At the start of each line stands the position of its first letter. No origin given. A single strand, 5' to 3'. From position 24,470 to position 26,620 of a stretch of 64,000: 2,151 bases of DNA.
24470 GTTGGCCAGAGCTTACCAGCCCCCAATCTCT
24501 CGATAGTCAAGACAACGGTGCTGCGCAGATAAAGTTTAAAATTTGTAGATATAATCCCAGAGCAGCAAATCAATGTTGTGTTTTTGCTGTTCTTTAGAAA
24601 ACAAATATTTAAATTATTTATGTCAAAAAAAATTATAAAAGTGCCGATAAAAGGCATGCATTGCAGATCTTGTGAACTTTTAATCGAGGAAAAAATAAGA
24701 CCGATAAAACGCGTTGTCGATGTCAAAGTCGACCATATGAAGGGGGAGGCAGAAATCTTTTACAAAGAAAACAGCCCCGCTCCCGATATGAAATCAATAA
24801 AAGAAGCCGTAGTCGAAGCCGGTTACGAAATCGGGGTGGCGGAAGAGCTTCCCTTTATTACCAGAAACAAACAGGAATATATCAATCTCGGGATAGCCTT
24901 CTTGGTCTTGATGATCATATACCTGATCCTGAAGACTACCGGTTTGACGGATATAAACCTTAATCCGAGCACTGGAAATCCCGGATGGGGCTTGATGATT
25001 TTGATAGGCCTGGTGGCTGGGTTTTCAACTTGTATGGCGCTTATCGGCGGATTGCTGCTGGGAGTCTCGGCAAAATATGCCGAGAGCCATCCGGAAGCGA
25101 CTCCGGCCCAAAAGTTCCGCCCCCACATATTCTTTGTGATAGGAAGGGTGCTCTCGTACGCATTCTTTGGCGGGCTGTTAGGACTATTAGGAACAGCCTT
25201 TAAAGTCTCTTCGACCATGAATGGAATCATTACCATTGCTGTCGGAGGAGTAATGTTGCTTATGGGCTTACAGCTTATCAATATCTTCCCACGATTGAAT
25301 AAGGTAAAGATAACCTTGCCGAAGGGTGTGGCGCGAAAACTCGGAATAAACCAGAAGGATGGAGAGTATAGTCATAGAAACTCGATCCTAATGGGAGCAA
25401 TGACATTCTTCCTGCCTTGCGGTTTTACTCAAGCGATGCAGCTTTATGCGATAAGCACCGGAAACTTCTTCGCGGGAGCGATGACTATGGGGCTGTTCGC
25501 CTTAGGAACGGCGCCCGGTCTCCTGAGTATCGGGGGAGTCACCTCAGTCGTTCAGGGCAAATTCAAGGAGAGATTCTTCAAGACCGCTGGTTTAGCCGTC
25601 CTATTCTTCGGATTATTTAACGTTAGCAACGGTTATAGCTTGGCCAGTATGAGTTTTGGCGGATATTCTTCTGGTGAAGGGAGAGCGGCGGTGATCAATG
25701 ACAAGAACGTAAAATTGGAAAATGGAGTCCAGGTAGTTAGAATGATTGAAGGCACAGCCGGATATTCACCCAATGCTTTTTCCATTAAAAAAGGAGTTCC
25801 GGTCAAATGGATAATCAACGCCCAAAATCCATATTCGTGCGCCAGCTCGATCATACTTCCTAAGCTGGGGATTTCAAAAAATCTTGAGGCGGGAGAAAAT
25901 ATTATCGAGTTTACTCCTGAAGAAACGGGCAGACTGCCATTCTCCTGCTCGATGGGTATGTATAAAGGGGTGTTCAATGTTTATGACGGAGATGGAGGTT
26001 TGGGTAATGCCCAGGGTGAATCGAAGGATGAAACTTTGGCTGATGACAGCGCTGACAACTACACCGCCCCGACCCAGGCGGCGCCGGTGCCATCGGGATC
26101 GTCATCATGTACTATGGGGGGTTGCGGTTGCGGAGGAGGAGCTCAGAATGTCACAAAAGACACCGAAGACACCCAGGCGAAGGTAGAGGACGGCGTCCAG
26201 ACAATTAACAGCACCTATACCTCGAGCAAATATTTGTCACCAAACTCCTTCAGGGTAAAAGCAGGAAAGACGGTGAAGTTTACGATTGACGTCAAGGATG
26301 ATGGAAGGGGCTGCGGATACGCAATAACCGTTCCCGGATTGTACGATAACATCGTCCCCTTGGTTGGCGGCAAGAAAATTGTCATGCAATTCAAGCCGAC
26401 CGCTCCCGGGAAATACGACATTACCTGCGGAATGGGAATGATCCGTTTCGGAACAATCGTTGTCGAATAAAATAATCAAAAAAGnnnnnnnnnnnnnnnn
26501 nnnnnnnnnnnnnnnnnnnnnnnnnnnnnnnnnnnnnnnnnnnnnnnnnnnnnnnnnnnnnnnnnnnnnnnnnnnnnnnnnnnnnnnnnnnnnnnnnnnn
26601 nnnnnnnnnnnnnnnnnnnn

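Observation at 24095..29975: Copper-handling locus with an unusual three-module membrane protein (HMA + DsbD/CcdA-like thiol core + two Cys-Gly-Met-Gly-Met cupredoxin-like domains) next to copZ-copA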

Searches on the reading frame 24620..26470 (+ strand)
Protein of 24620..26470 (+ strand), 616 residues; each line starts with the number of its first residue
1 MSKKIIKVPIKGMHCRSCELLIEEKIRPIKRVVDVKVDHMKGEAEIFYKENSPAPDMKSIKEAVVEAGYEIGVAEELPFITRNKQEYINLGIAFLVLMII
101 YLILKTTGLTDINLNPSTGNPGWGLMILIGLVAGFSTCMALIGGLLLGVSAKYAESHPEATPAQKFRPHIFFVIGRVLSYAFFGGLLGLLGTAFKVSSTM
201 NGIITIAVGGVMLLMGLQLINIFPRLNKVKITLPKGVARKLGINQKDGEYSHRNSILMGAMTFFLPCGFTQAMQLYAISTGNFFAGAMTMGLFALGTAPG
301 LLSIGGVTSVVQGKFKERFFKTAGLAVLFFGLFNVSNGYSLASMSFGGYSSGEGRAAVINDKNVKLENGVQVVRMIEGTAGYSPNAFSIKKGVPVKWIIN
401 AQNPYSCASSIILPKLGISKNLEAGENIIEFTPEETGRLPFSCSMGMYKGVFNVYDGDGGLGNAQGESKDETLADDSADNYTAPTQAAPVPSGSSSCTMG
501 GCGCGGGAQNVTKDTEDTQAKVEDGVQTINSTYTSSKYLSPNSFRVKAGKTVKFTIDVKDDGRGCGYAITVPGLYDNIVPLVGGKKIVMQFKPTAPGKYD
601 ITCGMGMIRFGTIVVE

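Call 3: search_protein_families(library=pfam, proteins=[window:24620-26470:+], max_evalue=0.01)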
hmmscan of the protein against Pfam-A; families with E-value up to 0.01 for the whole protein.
window:24620-26470:+ (616 aa): 3 families
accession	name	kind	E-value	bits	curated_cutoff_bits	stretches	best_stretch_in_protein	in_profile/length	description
PF13386.12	DsbD_2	-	1.1e-31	110.7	24.9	1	126-332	2-198/199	Cytochrome C biogenesis protein transmembrane region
PF13473.12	Cupredoxin_1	-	3.8e-21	75.5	27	2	525-615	19-104/104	Cupredoxin-like domain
PF00403.32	HMA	-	1.8e-09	38.3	24.8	1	8-70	2-62/62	Heavy-metal-associated domain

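Call 4: search_protein_families(library=ncbifam, proteins=[window:24620-26470:+], max_evalue=0.01)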
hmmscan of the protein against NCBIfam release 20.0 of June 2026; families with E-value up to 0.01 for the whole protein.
window:24620-26470:+ (616 aa): 13 families
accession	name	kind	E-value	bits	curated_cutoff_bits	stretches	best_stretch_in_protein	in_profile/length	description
NF033795.1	chaper_CopZ_Bs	exception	1.5e-07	31.4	91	1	9-71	5-65/66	copper chaperone CopZ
NF033556.1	MerTP_fusion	equivalog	1.5e-07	31.3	180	1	5-71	121-185/186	mercuric transport protein MerTP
NF033794.2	chaper_CopZ_Eh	exception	6e-07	29.5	95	1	7-71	3-65/68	copper chaperone CopZ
TIGR00003.1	TIGR00003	subfamily_domain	7.7e-06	26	62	1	7-71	3-65/66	copper ion binding protein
NF047957.1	CopZ_AFE_1862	equivalog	2e-05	24.9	85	1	7-70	2-60/62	CopZ family metallochaperone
TIGR03096.1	nitroso_cyanin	equivalog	2.6e-05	24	142.85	0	370-444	46-119/135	nitrosocyanin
NF033781.1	chaper_CopP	exception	0.00018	21.6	112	1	7-71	3-64/65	copper-binding metallochaperone CopP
NF008262.1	PRK11033.1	equivalog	0.00027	19.6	1005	1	9-133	46-161/731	zinc/cadmium/mercury/lead-transporting ATPase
NF010311.1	PRK13748.1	subfamily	0.00083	18.3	600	1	8-77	3-69/560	mercury(II) reductase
NF041074.2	quin_ox_SoxA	equivalog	0.0011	18.9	110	0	360-402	51-94/154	proton pump complex quinol oxidase subunit SoxA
NF041115.1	UxxU_metal_bind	equivalog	0.0023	18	95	1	7-51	7-51/74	metal-binding (seleno)protein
NF052460.1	L-NosZ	equivalog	0.0023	16.5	700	0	365-444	373-462/480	clade III lactonase-type nitrous-oxide reductase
TIGR02656.1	cyanin_plasto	equivalog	0.0043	17.5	87.85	0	378-406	10-38/99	plastocyanin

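Call 5: find_homologous_proteins(query=window:24620-26470:+)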
Query window:24620-26470:+ (616 aa): 4556 proteins with E <= 0.001 among 8000 candidates; the best 120 are listed.
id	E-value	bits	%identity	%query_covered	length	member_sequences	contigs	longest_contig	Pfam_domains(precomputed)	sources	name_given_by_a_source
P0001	0.0e+0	1383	100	100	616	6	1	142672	PF00403.33,PF13473.13,PF13386.13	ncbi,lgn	-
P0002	4.4e-272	922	66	100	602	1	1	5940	PF00403.33,PF13473.13,PF13386.13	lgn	-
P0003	1.1e-269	914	66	100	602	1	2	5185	PF00403.33,PF13473.13,PF02683.23,PF13386.13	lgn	-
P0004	2.1e-267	906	63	100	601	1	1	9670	PF00403.33,PF13473.13,PF13386.13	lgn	-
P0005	6.1e-266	902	65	100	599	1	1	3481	PF00403.33,PF13473.13,PF13386.13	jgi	-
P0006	2.4e-263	893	63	100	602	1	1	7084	PF00403.33,PF13473.13,PF13386.13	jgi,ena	-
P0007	8.5e-263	891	64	100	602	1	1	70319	PF00403.33,PF13473.13,PF13386.13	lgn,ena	-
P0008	3.5e-262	889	64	100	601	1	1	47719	PF00403.33,PF13473.13,PF02683.23,PF13386.13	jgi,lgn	-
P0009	1.4e-260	884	64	100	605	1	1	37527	PF00403.33,PF13473.13,PF13386.13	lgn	-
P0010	2.2e-260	883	64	100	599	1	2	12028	PF00403.33,PF13473.13,PF13386.13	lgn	-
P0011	1.2e-256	871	63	100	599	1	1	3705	PF00403.33,PF13473.13,PF13386.13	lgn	-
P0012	1.1e-255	868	64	100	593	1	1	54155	PF00403.33,PF13473.13,PF13386.13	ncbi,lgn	-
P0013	6.0e-253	859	63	100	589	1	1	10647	PF00403.33,PF13473.13,PF13386.13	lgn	-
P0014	1.3e-250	851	62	100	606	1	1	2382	PF00403.33,PF13473.13,PF13386.13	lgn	-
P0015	1.5e-250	851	62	100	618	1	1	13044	PF00403.33,PF13473.13,PF13386.13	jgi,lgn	jgi:sulfite exporter TauE/SafE/copper chaperone CopZ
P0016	6.8e-250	849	62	100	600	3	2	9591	PF00403.33,PF13473.13,PF13386.13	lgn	-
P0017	4.1e-249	846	60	100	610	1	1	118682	PF00403.33,PF13473.13,PF13386.13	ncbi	-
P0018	1.8e-248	844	61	100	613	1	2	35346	PF00403.33,PF13473.13,PF02683.23,PF13386.13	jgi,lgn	jgi:sulfite exporter TauE/SafE/plastocyanin domain-containing protein/copper chaperone CopZ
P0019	6.0e-248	842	61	100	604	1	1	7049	PF00403.33,PF13473.13,PF13386.13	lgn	-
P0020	6.8e-248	842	62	99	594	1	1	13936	PF00403.33,PF13473.13,PF13386.13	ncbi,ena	-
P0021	1.5e-246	838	61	100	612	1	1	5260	PF00403.33,PF13473.13,PF13386.13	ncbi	ncbi:MAG: urease accessory protein UreH domain-containing protein [Patescibacteria group bacterium]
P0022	1.1e-245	835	60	100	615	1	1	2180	PF00403.33,PF13473.13,PF13386.13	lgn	-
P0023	1.5e-245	834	60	100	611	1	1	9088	PF00403.33,PF13473.13,PF13386.13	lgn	-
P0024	3.3e-245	833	61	100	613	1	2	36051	PF00403.33,PF13473.13,PF13386.13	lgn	-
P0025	1.4e-243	828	61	100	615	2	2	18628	PF00403.33,PF13473.13,PF13386.13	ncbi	-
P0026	4.7e-243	826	59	100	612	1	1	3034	PF00403.33,PF13473.13,PF13386.13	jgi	jgi:sulfite exporter TauE/SafE/plastocyanin domain-containing protein/copper chaperone CopZ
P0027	3.3e-241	820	61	100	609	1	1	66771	PF00403.33,PF13473.13,PF02683.23,PF13386.13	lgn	-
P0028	5.3e-241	819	61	100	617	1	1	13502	PF00403.33,PF13473.13,PF13386.13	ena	-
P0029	1.3e-240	818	59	100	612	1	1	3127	PF00403.33,PF13473.13,PF13386.13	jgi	jgi:sulfite exporter TauE/SafE/plastocyanin domain-containing protein/copper chaperone CopZ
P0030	8.3e-240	815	59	100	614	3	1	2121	PF00403.33,PF13473.13,PF13386.13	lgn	-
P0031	1.2e-239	815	68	74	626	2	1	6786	PF00403.33,PF13473.13,PF02683.23,PF13386.13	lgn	-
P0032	2.4e-239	814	59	100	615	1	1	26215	PF00403.33,PF13473.13,PF13386.13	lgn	-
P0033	2.9e-239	814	57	100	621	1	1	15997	PF00403.33,PF13473.13,PF02683.23,PF13386.13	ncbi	-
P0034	3.7e-239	813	58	100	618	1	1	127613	PF00403.33,PF13473.13,PF13386.13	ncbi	-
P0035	1.2e-238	811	59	100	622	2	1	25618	PF00403.33,PF13473.13,PF02683.23,PF13386.13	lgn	-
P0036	2.2e-238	811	58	99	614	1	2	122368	PF00403.33,PF13473.13,PF13386.13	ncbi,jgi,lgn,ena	ncbi:MAG: sulfite exporter TauE/SafE family protein [Candidatus Falkowbacteria bacterium]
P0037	2.7e-238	810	58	100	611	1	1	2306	PF00403.33,PF13473.13,PF13386.13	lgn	-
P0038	3.7e-238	810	59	100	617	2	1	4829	PF00403.33,PF13473.13,PF13386.13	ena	-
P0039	1.3e-237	808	59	99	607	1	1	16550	PF00403.33,PF13473.13,PF13386.13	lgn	-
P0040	7.1e-237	806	58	100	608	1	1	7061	PF00403.33,PF13473.13,PF02683.23,PF13386.13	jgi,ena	-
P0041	2.3e-236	804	57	100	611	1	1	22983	PF00403.33,PF13473.13,PF02683.23,PF13386.13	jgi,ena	-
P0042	9.1e-236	802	59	100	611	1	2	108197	PF00403.33,PF13473.13,PF13386.13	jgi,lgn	jgi:sulfite exporter TauE/SafE/plastocyanin domain-containing protein/copper chaperone CopZ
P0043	1.1e-235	802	58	100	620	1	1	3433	PF00403.33,PF13473.13,PF13386.13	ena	-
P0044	1.3e-235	801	59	98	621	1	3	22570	PF00403.33,PF13473.13,PF02683.23,PF13386.13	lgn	-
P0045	1.3e-235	801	60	100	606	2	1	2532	PF00403.33,PF13473.13,PF13386.13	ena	-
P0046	2.9e-235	800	58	100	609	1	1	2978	PF00403.33,PF13473.13,PF13386.13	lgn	-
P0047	3.0e-235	800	57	100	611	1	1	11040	PF00403.33,PF13473.13,PF02683.23,PF13386.13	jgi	-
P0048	4.3e-235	800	58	100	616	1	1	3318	PF00403.33,PF13473.13,PF13386.13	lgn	-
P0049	6.9e-235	799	56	98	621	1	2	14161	PF00403.33,PF13473.13,PF02683.23,PF13386.13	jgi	jgi:sulfite exporter TauE/SafE/plastocyanin domain-containing protein/copper chaperone CopZ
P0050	9.6e-235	799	57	100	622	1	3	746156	PF00403.33,PF13473.13,PF02683.23,PF13386.13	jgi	jgi:sulfite exporter TauE/SafE/plastocyanin domain-containing protein/copper chaperone CopZ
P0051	2.0e-234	798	59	100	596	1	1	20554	PF00403.33,PF13473.13,PF02683.23,PF13386.13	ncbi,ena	-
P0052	2.9e-234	797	57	100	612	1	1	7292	PF00403.33,PF13473.13,PF13386.13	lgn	-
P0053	3.7e-234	797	58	100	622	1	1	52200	PF00403.33,PF13473.13,PF13386.13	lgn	-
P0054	6.6e-234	796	58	100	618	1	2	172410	PF00403.33,PF13473.13,PF13386.13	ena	-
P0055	9.6e-234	795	59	100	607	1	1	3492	PF00403.33,PF13473.13,PF02683.23,PF13386.13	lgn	-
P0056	9.9e-234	795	57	100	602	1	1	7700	PF00403.33,PF13473.13,PF02683.23,PF13386.13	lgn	-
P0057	1.8e-233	794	60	100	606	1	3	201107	PF00403.33,PF13473.13,PF13386.13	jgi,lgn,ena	-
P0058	2.6e-233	794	58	100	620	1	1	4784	PF00403.33,PF13473.13,PF13386.13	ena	-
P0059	4.3e-233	793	57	100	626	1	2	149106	PF00403.33,PF13473.13,PF02683.23,PF13386.13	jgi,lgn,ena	-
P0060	2.3e-232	791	59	100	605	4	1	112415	PF00403.33,PF13473.13,PF13386.13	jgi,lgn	jgi:sulfite exporter TauE/SafE/plastocyanin domain-containing protein/copper chaperone CopZ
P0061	3.3e-232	790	56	100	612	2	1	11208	PF00403.33,PF13473.13,PF13386.13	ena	-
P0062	4.3e-232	790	56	100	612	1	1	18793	PF00403.33,PF13473.13,PF13386.13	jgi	-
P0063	5.6e-232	789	56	100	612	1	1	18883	PF00403.33,PF13473.13,PF13386.13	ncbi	-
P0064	5.6e-232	789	57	100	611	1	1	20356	PF00403.33,PF13473.13,PF13386.13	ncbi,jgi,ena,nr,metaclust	ncbi:MAG TPA: sulfite exporter TauE/SafE family protein [Candidatus Saccharimonadales bacterium]|nr:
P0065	3.4e-231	787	57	100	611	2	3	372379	PF00403.33,PF13473.13,PF02683.23,PF13386.13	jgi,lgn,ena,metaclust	metaclust:\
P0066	5.6e-231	786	58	100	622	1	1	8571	PF00403.33,PF13473.13,PF02683.23,PF13386.13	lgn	-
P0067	1.1e-230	785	57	100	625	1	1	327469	PF00403.33,PF13473.13,PF13386.13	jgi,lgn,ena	-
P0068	1.1e-230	785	57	100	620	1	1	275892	PF00403.33,PF13473.13,PF13386.13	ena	-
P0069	3.4e-230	784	58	100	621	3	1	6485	PF00403.33,PF13473.13,PF02683.23,PF13386.13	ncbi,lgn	ncbi:MAG: sulfite exporter TauE/SafE family protein [Patescibacteria group bacterium]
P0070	4.3e-230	783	59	100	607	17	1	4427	PF00403.33,PF13473.13,PF02683.23,PF13386.13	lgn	-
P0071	3.1e-229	780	55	99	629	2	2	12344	PF00403.33,PF13473.13,PF13386.13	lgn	-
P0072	3.5e-229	780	57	100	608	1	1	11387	PF00403.33,PF13473.13,PF13386.13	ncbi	-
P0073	2.1e-228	778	56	100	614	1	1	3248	PF00403.33,PF13473.13,PF13386.13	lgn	-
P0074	2.1e-228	778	56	100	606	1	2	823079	PF00403.33,PF13473.13,PF02683.23,PF13386.13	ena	-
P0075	2.6e-228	777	56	100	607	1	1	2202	PF00403.33,PF13473.13,PF02683.23,PF13386.13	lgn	-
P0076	8.9e-228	776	57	100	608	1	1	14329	PF00403.33,PF13473.13,PF02683.23,PF13386.13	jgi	jgi:sulfite exporter TauE/SafE/copper chaperone CopZ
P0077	1.1e-227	775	58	100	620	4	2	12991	PF00403.33,PF13473.13,PF13386.13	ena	-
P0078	1.2e-227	775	58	100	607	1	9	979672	PF00403.33,PF13473.13,PF02683.23,PF13386.13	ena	-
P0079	1.3e-227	775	55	100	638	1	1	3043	PF00403.33,PF13473.13,PF13386.13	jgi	jgi:sulfite exporter TauE/SafE/plastocyanin domain-containing protein/copper chaperone CopZ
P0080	3.1e-227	774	58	100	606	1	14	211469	PF00403.33,PF13473.13,PF13386.13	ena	-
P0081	6.4e-227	773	56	100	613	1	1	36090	PF00403.33,PF13473.13,PF13386.13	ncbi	-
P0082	1.4e-226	772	56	100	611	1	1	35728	PF00403.33,PF13473.13,PF13386.13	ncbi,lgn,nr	ncbi:MAG: sulfite exporter TauE/SafE family protein [Candidatus Falkowbacteria bacterium]|nr:sulfite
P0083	2.3e-226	771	56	99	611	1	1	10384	PF00403.33,PF13473.13,PF02683.23,PF13386.13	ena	-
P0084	3.5e-226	770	57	100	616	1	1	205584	PF00403.33,PF13473.13,PF13386.13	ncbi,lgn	ncbi:MAG: sulfite exporter TauE/SafE family protein [Candidatus Falkowbacteria bacterium]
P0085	6.9e-226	769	58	100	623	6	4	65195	PF00403.33,PF13473.13,PF13386.13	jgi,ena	-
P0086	1.6e-225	768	57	100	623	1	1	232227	PF00403.33,PF13473.13,PF13386.13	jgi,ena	-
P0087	3.6e-225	767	55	100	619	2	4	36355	PF00403.33,PF13473.13,PF02683.23,PF13386.13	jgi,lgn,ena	-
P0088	9.9e-225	766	57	99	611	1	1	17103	PF00403.33,PF13473.13,PF02683.23,PF13386.13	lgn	-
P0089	1.6e-224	765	57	100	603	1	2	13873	PF00403.33,PF13473.13,PF13386.13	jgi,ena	-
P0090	1.7e-224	765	56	100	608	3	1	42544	PF00403.33,PF13473.13,PF02683.23,PF13386.13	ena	-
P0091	1.7e-224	765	58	100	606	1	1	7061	PF00403.33,PF13473.13,PF13386.13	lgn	-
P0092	2.7e-224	764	58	95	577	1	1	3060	PF13473.13,PF13386.13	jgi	jgi:sulfite exporter TauE/SafE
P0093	5.8e-224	763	57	100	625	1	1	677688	PF00403.33,PF13473.13,PF13386.13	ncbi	-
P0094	2.4e-223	761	55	100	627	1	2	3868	PF00403.33,PF13473.13,PF02683.23,PF13386.13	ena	-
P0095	3.5e-223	760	55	100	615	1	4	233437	PF00403.33,PF13473.13,PF02683.23,PF13386.13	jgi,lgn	jgi:sulfite exporter TauE/SafE/copper chaperone CopZ/plastocyanin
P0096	2.9e-220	751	56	100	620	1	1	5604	PF00403.33,PF13473.13,PF02683.23,PF13386.13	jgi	jgi:sulfite exporter TauE/SafE/copper chaperone CopZ/heme/copper-type cytochrome/quinol oxidase subu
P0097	5.3e-220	750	56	100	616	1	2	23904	PF00403.33,PF13473.13,PF13386.13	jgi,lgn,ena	-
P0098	4.6e-219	747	55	99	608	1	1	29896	PF00403.33,PF13473.13,PF13386.13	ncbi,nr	ncbi:MAG: sulfite exporter TauE/SafE family protein [bacterium]|nr:sulfite exporter TauE/SafE family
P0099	1.2e-218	745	55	100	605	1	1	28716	PF00403.33,PF13473.13,PF13386.13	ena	-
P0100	6.7e-218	743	58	99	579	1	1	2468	PF00403.33,PF13473.13,PF02683.23,PF13386.13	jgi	-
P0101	2.7e-217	741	54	99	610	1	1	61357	PF00403.33,PF13473.13,PF13386.13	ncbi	ncbi:MAG: sulfite exporter TauE/SafE family protein [Patescibacteria group bacterium]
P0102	1.0e-216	739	53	99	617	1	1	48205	PF00403.33,PF13473.13,PF13386.13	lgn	-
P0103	1.5e-216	739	56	99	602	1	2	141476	PF00403.33,PF13473.13,PF13386.13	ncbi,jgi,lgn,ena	-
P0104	1.9e-216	738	56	99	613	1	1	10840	PF00403.33,PF13473.13,PF13386.13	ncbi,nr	ncbi:MAG: sulfite exporter TauE/SafE family protein [bacterium]|nr:sulfite exporter TauE/SafE family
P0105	1.9e-216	738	57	99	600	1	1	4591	PF00403.33,PF13473.13,PF13386.13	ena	-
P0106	3.4e-216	737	56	99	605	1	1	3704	PF00403.33,PF13473.13,PF13386.13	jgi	-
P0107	9.9e-216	736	57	99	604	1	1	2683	PF00403.33,PF13473.13,PF13386.13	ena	-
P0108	2.4e-215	735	55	99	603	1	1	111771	PF00403.33,PF13473.13,PF13386.13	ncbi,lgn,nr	ncbi:MAG: sulfite exporter TauE/SafE family protein [bacterium]|nr:sulfite exporter TauE/SafE family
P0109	4.1e-215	734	55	100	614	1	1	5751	PF00403.33,PF13473.13,PF13386.13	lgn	-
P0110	7.2e-215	733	55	100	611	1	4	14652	PF00403.33,PF13473.13,PF02683.23,PF13386.13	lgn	-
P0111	7.5e-215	733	56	99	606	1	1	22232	PF00403.33,PF13473.13,PF13386.13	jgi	jgi:uncharacterized protein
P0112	8.6e-215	733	53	100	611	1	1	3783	PF00403.33,PF13473.13,PF13386.13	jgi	jgi:sulfite exporter TauE/SafE/plastocyanin domain-containing protein/copper chaperone CopZ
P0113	1.2e-214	732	55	97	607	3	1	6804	PF00403.33,PF13473.13,PF13386.13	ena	-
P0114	1.4e-214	732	54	99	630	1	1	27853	PF00403.33,PF13473.13,PF13386.13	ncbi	-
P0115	1.8e-214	732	57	100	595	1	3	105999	PF00403.33,PF13473.13,PF13386.13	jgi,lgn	-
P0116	1.9e-214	732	58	73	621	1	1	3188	PF00403.33,PF13473.13,PF13386.13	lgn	-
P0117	3.2e-214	731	55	100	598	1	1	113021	PF00403.33,PF13473.13,PF13386.13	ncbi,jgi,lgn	ncbi:MAG: sulfite exporter TauE/SafE family protein [Parcubacteria group bacterium]|jgi:sulfite expo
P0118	1.5e-213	729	53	99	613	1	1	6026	PF00403.33,PF13473.13,PF02683.23,PF13386.13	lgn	-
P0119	8.2e-213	726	54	99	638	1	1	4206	PF00403.33,PF13473.13,PF13386.13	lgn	-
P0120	8.2e-213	726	53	100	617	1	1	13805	PF00403.33,PF13473.13,PF13386.13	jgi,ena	-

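Call 24: find_related_loci(query=A1, collection=genome_contigs, flank=6000)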
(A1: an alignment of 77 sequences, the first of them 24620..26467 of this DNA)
Query A1 (616 aa) in genome_contigs; peptide patterns used: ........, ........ (x = any residue, [..] = any of these).
600 stretches matched a pattern (row limit reached: there are more); 590 encode a relative of the query (tblastn E <= 1e-3); the best 80 are kept; 80 distinct loci.
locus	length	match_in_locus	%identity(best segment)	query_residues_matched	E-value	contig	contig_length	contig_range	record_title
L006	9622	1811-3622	57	4-616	0e+0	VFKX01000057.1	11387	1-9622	MAG: Candidatus Falkowbacteria bacterium isolate Bin_61_32 c_000004756900, whole genome shotgun sequence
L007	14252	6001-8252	55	3-616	0e+0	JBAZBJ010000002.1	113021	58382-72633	MAG: Parcubacteria group bacterium isolate SO_2017_GW1_11 NODE_1177_length_113021_cov_1.562333_OW334_2017, whole genome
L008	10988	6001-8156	54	1-604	0e+0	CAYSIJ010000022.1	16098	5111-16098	MAG TPA_asm: uncultured Gammaproteobacteria bacterium isolate binchicken_co113_247 genome assembly, contig: NODE_4188_le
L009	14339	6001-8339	51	3-616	0e+0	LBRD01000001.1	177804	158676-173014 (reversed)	MAG: Parcubacteria group bacterium GW2011_GWC1_36_108 UR95_C0001, whole genome shotgun sequence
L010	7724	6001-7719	50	6-607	0e+0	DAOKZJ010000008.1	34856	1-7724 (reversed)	MAG TPA_asm: Candidatus Moraniibacteriota bacterium isolate AMR_MDS_0047 NODE_688_length_34856_cov_9.517284, whole genom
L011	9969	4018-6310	48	3-616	0e+0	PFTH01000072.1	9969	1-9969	MAG: Candidatus Roizmanbacteria bacterium CG_4_9_14_0_8_um_filter_34_12 CG_4_9_14_0.8_um_filter_scaffold_2697_c, whole g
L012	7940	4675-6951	48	3-616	3e-180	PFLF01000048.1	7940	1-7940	MAG: Candidatus Roizmanbacteria bacterium CG_4_10_14_0_8_um_filter_39_9 CG_4_10_14_0.8_um_filter_scaffold_6173_c, whole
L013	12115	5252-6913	62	2-607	1e-177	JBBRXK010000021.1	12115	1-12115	MAG: Patescibacteria group bacterium isolate La4_metabat2.191 La4_metabat2.191_K_2330514_L_12115_cov_8.0000, whole genom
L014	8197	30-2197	47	1-616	3e-176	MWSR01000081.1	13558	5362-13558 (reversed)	MAG: Microgenomates bacterium UTCPR1 contig_5976, whole genome shotgun sequence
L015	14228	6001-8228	48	1-609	7e-175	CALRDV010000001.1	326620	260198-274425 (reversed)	MAG: Patescibacteria group bacterium isolate MsH-01oct19-133 genome assembly, contig: MsH-01oct19-C10, whole genome shot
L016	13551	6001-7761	49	6-616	5e-174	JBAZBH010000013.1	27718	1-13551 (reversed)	MAG: Patescibacteria group bacterium isolate SO_2017_GW1_108 NODE_7165_length_27718_cov_1.320938_OW334_2017, whole genom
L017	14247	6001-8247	49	1-609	1e-173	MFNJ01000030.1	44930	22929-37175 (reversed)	MAG: Candidatus Levybacteria bacterium RIFCSPHIGHO2_01_FULL_36_15 rifcsphigho2_01_scaffold_3562, whole genome shotgun se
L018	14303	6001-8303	48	1-616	4e-172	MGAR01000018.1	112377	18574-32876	MAG: Candidatus Roizmanbacteria bacterium RIFCSPLOWO2_01_FULL_41_22 rifcsplowo2_01_scaffold_321, whole genome shotgun se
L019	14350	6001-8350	47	1-616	8e-172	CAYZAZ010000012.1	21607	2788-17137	MAG TPA_asm: uncultured Gammaproteobacteria bacterium isolate SRP050083_co7_250 genome assembly, contig: NODE_1844_lengt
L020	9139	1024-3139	47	1-616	5e-171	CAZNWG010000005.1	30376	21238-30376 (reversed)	MAG TPA_asm: uncultured Candidatus Saccharibacteria bacterium isolate binchicken_co346_105 genome assembly, contig: NODE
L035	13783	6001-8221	46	1-616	4e-160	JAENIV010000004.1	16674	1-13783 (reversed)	MAG: Candidatus Berkelbacteria bacterium isolate CoA_1_bin.50 scaffold_1082, whole genome shotgun sequence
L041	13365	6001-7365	53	6-459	5e-151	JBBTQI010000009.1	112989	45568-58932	MAG: Patescibacteria group bacterium isolate H43-bin163_1 H43_bin163_1_000000000009, whole genome shotgun sequence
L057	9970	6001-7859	49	3-460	2e-137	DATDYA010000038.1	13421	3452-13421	MAG TPA_asm: Patescibacteria group bacterium isolate SMAG_U8153 k141_1528639, whole genome shotgun sequence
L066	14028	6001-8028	53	1-616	7e-147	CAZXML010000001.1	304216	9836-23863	MAG TPA_asm: uncultured Gammaproteobacteria bacterium isolate SRP119689_co1_192 genome assembly, contig: NODE_10_length_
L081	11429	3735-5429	44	3-616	7e-118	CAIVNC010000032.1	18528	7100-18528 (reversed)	MAG: Candidatus Buchananbacteria bacterium isolate AlinenLipids_bin-4630 genome assembly, contig: bin-4630:32/57, whole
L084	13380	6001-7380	45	1-456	4e-113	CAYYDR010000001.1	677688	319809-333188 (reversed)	MAG TPA_asm: uncultured Gammaproteobacteria bacterium isolate SRP302447_co2_591 genome assembly, contig: NODE_22_length_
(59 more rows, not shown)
